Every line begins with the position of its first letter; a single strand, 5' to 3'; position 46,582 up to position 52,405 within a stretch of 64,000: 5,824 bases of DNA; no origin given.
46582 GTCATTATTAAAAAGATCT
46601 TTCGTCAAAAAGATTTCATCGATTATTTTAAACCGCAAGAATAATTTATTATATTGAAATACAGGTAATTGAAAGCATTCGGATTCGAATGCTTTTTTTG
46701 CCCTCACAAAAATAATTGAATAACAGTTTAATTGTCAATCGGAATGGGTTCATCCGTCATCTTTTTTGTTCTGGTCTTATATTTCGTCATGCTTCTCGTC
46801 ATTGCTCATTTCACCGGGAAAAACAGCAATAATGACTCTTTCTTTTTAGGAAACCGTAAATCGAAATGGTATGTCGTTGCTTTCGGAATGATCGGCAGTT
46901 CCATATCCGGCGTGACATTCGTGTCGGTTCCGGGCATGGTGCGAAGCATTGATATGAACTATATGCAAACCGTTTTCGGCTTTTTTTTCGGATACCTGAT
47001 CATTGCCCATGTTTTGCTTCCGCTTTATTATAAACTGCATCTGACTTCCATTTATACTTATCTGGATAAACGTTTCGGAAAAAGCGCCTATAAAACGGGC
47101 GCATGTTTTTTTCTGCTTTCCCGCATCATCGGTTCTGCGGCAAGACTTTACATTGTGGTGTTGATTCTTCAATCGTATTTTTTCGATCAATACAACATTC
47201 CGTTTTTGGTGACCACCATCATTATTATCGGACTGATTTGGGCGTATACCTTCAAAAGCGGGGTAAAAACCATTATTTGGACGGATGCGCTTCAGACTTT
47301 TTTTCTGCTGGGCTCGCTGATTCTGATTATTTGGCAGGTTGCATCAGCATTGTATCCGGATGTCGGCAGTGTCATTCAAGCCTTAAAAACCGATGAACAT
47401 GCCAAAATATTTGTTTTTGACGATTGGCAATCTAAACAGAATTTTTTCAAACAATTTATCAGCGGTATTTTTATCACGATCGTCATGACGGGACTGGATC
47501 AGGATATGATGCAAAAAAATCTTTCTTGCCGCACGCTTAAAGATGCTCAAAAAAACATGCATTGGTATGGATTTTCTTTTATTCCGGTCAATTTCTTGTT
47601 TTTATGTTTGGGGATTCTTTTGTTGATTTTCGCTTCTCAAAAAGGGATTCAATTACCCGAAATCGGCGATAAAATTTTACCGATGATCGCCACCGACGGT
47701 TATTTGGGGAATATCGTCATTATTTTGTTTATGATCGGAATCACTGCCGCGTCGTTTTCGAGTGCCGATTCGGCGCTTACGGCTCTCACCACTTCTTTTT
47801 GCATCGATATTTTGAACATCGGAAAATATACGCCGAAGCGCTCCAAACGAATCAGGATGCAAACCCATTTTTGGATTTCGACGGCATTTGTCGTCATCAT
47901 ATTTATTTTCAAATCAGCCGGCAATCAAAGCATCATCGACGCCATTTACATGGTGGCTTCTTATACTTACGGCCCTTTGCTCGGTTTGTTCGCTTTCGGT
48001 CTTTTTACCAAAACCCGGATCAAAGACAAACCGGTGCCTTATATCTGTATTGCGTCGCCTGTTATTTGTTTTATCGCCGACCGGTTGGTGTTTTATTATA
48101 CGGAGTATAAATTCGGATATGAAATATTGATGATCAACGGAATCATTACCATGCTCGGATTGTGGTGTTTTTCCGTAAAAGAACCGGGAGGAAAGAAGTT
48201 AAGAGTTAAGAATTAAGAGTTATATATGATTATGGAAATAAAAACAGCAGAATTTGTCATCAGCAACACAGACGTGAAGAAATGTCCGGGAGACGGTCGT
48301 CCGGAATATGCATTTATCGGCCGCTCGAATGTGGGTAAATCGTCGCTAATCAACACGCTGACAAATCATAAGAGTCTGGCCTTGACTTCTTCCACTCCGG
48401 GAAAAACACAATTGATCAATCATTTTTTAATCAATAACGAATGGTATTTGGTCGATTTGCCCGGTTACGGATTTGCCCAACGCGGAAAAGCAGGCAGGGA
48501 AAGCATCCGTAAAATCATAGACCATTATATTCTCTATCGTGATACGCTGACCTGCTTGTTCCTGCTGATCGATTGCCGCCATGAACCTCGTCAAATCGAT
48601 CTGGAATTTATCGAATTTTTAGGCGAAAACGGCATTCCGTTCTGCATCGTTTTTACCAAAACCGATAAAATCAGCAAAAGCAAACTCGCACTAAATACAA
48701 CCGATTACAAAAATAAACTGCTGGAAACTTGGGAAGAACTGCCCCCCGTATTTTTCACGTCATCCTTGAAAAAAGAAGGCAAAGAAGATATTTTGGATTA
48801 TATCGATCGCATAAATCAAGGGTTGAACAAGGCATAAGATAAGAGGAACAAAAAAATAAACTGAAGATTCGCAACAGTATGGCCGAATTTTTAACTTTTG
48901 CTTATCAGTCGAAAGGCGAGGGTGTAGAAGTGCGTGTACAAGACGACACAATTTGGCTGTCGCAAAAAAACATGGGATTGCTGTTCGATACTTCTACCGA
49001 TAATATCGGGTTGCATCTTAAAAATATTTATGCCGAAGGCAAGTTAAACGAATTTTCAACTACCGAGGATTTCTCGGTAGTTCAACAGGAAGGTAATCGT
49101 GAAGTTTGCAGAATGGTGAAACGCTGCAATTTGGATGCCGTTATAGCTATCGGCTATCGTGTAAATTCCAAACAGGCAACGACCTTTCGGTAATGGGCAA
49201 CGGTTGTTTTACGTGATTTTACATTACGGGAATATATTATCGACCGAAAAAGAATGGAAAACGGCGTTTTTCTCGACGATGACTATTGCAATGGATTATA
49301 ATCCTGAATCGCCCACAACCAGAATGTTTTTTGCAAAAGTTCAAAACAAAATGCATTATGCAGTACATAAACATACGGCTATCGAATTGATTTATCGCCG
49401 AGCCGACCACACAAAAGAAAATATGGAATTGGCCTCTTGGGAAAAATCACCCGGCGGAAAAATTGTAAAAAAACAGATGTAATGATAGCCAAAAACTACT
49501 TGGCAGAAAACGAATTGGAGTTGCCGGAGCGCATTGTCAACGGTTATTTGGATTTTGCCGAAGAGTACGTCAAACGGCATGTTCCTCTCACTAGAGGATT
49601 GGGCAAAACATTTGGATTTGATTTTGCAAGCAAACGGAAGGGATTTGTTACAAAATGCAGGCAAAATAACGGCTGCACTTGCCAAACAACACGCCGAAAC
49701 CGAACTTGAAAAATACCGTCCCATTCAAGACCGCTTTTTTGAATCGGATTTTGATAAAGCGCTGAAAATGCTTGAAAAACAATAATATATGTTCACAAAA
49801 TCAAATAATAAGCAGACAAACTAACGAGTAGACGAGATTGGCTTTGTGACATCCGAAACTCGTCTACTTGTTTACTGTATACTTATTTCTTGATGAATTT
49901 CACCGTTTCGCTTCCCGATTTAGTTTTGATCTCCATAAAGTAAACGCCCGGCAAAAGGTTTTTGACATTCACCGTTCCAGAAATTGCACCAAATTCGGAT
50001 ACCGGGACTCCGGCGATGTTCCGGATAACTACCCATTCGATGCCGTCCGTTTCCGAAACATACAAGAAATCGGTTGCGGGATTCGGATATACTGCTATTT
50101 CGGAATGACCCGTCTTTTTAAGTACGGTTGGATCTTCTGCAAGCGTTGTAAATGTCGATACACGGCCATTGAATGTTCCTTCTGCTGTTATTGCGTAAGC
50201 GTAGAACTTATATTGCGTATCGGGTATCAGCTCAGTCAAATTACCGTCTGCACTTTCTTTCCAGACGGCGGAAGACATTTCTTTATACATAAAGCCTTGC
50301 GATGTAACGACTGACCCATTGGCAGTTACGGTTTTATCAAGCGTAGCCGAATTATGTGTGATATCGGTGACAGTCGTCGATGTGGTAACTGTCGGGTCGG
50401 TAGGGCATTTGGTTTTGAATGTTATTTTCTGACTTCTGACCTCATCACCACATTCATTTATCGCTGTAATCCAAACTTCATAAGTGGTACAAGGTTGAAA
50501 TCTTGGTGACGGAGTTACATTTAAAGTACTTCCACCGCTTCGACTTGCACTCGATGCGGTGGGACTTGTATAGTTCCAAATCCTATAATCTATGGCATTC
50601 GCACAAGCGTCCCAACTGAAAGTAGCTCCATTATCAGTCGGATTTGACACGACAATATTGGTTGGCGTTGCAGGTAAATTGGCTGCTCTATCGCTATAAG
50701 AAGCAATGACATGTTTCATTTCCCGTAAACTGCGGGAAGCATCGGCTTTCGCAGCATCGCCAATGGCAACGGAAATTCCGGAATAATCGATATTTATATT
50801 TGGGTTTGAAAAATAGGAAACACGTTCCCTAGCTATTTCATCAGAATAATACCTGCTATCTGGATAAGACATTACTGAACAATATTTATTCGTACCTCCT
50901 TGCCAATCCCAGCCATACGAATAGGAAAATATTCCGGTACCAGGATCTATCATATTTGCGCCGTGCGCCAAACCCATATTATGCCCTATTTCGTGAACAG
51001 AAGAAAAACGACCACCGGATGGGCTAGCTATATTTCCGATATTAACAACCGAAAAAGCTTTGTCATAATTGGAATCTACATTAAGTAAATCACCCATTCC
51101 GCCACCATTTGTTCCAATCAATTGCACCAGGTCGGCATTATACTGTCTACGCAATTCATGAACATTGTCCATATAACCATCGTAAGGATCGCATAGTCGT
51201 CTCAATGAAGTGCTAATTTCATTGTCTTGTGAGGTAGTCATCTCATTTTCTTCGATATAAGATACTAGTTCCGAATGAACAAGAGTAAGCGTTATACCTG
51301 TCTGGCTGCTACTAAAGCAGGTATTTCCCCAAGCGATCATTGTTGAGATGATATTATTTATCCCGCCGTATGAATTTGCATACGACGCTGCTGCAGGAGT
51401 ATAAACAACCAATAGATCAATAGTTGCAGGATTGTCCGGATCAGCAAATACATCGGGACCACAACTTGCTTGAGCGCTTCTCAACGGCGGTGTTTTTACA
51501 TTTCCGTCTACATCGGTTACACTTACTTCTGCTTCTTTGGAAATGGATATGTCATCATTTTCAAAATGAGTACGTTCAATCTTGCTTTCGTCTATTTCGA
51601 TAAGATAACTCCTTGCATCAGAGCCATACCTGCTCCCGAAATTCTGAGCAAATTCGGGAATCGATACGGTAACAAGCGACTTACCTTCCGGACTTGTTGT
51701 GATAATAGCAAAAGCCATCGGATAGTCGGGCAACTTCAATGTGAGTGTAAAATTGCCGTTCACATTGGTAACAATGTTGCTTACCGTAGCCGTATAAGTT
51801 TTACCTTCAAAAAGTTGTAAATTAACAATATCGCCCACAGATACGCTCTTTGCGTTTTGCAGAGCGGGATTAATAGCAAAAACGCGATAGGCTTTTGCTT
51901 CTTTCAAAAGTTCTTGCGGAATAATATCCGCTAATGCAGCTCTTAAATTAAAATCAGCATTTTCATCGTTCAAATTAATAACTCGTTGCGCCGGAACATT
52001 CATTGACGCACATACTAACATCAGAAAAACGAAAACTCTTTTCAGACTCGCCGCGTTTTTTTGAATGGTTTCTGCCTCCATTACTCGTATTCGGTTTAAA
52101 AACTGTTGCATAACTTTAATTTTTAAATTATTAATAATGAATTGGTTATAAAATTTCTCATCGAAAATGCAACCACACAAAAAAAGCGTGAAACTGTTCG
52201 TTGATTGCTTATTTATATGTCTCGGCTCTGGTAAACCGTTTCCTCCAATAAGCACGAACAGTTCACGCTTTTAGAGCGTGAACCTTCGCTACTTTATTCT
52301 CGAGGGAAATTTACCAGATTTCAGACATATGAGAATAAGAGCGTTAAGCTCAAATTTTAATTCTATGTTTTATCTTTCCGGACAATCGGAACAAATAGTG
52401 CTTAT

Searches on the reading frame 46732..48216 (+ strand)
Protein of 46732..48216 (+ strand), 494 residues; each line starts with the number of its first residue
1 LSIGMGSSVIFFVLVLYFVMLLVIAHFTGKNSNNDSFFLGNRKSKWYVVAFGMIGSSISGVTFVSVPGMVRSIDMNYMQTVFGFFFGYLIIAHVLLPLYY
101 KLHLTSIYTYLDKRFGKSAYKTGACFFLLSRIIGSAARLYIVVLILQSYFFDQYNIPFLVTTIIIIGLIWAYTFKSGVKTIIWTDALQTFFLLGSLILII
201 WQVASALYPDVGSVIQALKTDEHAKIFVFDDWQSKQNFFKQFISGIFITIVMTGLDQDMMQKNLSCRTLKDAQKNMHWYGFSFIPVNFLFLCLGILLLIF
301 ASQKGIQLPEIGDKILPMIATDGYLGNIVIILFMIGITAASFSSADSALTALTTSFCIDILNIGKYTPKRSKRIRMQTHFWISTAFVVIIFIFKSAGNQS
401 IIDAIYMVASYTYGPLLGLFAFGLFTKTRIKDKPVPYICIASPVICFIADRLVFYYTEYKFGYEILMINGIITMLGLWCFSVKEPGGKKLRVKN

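Call 65: search_protein_families(library=pfam, proteins=[window:46732-48216:+], max_evalue=0.001)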
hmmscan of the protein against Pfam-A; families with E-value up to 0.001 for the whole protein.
window:46732-48216:+ (494 aa): 1 family
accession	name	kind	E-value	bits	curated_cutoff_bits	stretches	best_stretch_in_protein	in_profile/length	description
PF00474.23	SSF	-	1.6e-16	60.6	22.8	1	37-427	1-392/406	Sodium:solute symporter family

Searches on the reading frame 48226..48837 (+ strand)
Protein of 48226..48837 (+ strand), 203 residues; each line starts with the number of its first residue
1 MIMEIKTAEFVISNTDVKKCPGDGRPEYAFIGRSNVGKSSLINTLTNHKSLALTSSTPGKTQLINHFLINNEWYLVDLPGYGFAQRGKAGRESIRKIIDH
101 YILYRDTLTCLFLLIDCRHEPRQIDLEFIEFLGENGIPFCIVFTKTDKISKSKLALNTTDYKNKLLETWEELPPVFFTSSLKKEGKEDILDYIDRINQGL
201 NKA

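Call 65: search_protein_families(library=pfam, proteins=[window:48226-48837:+], max_evalue=0.001)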
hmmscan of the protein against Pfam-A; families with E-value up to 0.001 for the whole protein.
window:48226-48837:+ (203 aa): 6 families
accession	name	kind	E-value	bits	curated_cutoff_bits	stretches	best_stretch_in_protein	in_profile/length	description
PF01926.29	MMR_HSR1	-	5.5e-20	72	21.9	1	28-145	2-113/113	50S ribosome-binding GTPase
PF02421.24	FeoB_N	-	8.5e-10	38.8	27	1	28-191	3-154/156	Ferrous iron transport protein B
PF03193.22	RsgA_GTPase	-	6.7e-09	36.2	30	1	29-80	110-167/174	RsgA GTPase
PF00009.33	GTP_EFTU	-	1.8e-07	31.4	26.5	1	111-195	96-184/188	Elongation factor Tu GTP binding domain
PF00350.29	Dynamin_N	-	0.0005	20.6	27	0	29-52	2-25/168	Dynamin family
PF03029.23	ATP_bind_1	-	0.00068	19.9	27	0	70-196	90-237/240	Conserved hypothetical ATP binding protein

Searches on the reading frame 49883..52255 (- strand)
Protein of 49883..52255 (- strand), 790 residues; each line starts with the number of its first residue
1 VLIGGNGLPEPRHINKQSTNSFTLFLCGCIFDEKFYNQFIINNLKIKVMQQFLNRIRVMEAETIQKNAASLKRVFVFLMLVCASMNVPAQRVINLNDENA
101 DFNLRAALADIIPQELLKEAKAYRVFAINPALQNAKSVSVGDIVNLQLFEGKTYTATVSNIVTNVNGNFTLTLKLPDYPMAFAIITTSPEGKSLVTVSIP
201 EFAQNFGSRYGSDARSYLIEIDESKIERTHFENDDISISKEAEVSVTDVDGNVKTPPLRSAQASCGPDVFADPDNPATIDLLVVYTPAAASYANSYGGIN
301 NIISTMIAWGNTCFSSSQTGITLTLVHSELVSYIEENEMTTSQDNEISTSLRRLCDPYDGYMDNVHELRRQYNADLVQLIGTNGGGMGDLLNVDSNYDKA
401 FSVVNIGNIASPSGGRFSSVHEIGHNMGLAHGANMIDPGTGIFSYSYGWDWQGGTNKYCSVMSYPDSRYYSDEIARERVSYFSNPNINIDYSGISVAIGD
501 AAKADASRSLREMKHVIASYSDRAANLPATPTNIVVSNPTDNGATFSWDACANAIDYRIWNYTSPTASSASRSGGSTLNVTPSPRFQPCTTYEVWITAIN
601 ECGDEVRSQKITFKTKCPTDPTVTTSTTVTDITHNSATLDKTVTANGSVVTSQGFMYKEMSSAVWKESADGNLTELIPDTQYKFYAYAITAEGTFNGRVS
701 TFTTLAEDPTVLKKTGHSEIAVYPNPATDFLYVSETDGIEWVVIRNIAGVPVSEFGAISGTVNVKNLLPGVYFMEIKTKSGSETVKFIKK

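Call 65: search_protein_families(library=pfam, proteins=[window:49883-52255:-], max_evalue=0.001)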
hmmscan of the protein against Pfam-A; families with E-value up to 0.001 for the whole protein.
window:49883-52255:- (790 aa): 6 families
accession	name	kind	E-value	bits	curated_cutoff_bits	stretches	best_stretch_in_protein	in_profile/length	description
PF13688.12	Reprolysin_5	-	4.4e-11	43.8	27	1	276-435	2-161/196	Metallo-peptidase family M12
PF13582.12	Reprolysin_3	-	1.3e-10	42.3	22.4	1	303-431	4-122/123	Metallo-peptidase family M12B Reprolysin-like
PF18962.6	Por_Secre_tail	-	5.5e-10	39.8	27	1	722-788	1-74/75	Secretion system C-terminal sorting domain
PF13583.11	Reprolysin_4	-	6e-10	39.6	22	1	277-488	3-197/203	Metallo-peptidase family M12B Reprolysin-like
PF00041.27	fn3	-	1.5e-08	35.2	25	1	530-613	2-83/84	Fibronectin type III domain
PF10462.15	Peptidase_M66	-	0.00032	20.2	20.6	1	420-471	197-253/306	Peptidase M66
